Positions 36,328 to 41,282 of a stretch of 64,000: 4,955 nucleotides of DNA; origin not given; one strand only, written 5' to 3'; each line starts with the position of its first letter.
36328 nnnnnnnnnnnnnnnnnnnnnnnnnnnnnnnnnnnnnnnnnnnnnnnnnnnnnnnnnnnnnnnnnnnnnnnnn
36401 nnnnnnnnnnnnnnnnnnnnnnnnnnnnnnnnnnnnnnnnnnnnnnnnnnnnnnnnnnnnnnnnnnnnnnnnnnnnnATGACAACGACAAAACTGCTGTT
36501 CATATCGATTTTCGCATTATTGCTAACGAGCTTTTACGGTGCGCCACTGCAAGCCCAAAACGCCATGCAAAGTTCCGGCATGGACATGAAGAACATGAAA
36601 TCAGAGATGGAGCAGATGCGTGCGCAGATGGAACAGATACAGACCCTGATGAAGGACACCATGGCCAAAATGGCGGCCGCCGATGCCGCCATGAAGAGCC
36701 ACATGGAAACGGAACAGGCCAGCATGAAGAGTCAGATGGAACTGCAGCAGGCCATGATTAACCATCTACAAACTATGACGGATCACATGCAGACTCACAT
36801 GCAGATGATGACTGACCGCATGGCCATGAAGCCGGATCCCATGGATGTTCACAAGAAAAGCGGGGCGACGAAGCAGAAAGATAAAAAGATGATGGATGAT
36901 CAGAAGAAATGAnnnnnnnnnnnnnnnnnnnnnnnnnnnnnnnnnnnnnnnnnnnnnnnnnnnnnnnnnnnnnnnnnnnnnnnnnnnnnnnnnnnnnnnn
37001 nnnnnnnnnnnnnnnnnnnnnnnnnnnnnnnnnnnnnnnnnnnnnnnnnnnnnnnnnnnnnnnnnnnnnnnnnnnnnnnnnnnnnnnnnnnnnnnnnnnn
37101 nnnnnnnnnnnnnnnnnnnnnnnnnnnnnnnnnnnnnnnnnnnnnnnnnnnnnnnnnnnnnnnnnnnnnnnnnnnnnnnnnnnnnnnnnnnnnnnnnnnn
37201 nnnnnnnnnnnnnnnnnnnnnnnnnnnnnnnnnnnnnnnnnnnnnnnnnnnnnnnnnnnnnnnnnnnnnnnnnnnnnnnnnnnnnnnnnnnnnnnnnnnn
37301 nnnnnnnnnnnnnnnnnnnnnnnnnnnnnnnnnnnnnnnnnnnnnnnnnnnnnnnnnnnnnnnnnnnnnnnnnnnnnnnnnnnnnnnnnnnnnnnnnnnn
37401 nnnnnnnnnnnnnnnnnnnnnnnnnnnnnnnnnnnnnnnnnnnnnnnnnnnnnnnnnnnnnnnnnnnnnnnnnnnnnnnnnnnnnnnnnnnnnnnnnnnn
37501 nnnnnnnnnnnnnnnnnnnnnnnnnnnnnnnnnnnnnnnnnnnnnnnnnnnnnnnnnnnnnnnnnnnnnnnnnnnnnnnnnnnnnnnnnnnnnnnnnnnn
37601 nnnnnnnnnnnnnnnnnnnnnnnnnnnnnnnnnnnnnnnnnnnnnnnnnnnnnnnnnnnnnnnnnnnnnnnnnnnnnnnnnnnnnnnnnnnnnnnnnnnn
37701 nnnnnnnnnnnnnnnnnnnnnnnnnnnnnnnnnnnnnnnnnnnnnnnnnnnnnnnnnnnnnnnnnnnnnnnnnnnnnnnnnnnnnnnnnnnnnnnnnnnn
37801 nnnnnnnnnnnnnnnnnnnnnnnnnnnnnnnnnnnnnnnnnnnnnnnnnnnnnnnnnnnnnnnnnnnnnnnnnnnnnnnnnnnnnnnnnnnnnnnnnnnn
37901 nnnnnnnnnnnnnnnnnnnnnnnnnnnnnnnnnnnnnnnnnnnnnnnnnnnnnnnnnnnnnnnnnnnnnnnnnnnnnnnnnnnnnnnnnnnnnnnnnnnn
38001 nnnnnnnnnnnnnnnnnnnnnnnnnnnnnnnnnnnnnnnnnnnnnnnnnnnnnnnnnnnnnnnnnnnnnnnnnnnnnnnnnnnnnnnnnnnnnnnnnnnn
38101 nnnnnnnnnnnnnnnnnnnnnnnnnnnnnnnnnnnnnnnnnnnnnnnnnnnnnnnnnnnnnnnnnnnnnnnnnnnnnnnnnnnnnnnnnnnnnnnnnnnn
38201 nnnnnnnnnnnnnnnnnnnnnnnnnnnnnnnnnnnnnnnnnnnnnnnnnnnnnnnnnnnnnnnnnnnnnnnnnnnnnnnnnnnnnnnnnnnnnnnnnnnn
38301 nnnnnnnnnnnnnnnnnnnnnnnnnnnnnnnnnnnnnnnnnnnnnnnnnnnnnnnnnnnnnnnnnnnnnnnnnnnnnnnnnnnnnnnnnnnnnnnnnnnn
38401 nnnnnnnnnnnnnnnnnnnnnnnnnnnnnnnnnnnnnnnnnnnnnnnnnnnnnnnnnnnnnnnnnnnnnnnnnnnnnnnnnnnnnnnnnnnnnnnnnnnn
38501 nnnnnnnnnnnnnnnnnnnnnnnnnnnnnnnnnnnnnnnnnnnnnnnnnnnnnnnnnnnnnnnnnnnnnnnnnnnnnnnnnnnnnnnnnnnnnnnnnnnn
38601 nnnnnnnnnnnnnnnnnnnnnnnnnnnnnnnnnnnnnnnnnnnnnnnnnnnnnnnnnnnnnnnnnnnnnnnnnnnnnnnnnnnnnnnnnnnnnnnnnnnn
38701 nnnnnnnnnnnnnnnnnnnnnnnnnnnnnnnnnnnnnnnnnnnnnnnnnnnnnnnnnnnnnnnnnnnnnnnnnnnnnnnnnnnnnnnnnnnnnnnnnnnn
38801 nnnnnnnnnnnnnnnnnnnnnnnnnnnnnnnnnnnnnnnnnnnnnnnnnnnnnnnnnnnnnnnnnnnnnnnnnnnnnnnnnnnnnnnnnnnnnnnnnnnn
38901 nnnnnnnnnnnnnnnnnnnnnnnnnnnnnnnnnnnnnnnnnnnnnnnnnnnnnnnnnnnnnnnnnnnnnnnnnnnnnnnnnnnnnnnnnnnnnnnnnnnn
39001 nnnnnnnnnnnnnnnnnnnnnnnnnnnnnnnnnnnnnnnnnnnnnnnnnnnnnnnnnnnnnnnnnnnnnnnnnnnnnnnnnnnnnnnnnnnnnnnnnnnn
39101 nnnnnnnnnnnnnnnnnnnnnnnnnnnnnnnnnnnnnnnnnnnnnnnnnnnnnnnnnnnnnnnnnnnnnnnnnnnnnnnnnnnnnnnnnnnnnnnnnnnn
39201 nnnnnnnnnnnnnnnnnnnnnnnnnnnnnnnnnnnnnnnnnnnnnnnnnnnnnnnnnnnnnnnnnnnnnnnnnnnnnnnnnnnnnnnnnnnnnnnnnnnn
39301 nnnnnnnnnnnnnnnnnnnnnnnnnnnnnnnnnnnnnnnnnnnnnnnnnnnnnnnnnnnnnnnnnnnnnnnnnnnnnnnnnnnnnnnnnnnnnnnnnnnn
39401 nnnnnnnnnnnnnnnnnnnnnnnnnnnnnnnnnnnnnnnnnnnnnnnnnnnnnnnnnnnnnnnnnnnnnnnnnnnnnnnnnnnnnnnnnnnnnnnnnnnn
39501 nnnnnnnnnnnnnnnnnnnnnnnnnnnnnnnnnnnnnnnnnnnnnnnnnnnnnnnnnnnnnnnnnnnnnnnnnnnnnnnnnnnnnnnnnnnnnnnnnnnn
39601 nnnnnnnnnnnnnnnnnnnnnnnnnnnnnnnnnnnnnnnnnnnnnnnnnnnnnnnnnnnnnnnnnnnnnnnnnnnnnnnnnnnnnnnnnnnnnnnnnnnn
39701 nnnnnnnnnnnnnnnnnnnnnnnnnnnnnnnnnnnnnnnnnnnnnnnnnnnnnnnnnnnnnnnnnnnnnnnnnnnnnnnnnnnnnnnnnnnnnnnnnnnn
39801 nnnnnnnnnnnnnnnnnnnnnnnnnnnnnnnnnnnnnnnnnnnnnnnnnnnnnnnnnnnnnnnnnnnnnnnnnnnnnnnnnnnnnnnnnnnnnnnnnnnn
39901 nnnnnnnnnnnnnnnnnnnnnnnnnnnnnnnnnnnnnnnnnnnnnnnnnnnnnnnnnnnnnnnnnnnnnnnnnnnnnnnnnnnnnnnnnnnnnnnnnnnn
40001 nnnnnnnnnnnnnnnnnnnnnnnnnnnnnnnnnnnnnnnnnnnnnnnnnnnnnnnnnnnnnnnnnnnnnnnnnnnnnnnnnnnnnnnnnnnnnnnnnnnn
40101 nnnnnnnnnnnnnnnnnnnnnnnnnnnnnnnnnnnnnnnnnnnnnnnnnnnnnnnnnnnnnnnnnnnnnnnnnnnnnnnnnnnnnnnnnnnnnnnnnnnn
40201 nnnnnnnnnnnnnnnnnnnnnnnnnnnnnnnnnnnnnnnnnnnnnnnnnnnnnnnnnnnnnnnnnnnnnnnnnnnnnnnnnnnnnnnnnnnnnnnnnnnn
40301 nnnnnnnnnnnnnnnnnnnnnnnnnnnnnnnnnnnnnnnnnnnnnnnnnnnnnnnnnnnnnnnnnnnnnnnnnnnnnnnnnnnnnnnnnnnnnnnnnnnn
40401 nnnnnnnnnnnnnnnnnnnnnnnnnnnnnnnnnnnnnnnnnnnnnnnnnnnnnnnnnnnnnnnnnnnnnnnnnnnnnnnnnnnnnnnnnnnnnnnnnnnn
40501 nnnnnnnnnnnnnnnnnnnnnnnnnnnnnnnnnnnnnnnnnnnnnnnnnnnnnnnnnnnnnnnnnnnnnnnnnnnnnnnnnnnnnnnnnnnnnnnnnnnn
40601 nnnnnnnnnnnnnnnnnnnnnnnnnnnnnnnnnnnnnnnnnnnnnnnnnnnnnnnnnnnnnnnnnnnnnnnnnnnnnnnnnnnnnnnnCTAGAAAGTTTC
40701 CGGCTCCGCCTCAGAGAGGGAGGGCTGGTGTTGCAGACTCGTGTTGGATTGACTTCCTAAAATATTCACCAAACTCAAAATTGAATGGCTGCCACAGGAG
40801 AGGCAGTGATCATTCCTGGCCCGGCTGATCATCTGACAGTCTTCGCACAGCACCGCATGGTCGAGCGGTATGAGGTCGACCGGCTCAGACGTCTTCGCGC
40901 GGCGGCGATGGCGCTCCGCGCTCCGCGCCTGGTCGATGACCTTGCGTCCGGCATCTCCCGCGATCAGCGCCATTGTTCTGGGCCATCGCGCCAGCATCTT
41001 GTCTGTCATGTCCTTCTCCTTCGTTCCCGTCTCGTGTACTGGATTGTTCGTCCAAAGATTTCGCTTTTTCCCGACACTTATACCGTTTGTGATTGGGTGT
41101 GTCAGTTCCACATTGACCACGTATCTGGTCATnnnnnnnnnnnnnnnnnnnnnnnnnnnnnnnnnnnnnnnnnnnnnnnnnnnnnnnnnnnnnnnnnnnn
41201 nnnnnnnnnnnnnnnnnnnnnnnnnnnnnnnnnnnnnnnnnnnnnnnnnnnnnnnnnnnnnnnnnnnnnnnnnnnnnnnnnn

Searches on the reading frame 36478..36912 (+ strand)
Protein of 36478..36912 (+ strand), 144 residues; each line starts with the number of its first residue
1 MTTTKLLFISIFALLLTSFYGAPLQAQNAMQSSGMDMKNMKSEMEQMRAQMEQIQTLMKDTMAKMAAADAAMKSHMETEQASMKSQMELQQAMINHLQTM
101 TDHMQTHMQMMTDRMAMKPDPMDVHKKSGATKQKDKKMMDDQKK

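Call 8: search_protein_families(library=pfam, proteins=[window:36478-36912:+], max_evalue=0.01)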
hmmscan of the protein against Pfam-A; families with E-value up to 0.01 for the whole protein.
window:36478-36912:+ (144 aa): 2 families
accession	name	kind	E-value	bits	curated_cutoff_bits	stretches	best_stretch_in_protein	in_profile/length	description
PF02181.28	FH2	-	0.0055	16.3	34.8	1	27-109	268-353/372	Formin Homology 2 Domain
PF03961.19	FapA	-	0.0098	16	31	0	20-116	135-227/272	Flagellar Assembly Protein A beta solenoid domain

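Call 58: search_protein_families(library=pfam, proteins=[window:36478-36912:+], max_evalue=0.01)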
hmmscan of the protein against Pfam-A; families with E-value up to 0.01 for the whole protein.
window:36478-36912:+ (144 aa): 2 families
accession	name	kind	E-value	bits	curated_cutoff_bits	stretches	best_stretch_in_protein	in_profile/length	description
PF02181.28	FH2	-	0.0055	16.3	34.8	1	27-109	268-353/372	Formin Homology 2 Domain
PF03961.19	FapA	-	0.0098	16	31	0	20-116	135-227/272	Flagellar Assembly Protein A beta solenoid domain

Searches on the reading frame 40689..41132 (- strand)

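Call 21: search_protein_families(library=pfam, proteins=[window:40689-41132:-], max_evalue=0.01)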
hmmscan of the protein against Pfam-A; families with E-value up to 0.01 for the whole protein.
window:40689-41132:- (147 aa): 1 family
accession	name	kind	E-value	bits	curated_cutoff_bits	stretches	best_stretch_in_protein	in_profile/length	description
PF13920.12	zf-C3HC4_3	-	0.0051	17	27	1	87-115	17-44/49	Zinc finger, C3HC4 type (RING finger)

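Call 58: search_protein_families(library=pfam, proteins=[window:40689-41132:-], max_evalue=0.01)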
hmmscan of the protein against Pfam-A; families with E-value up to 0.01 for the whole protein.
window:40689-41132:- (147 aa): 1 family
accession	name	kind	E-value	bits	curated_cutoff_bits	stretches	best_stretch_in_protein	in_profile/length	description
PF13920.12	zf-C3HC4_3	-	0.0051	17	27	1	87-115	17-44/49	Zinc finger, C3HC4 type (RING finger)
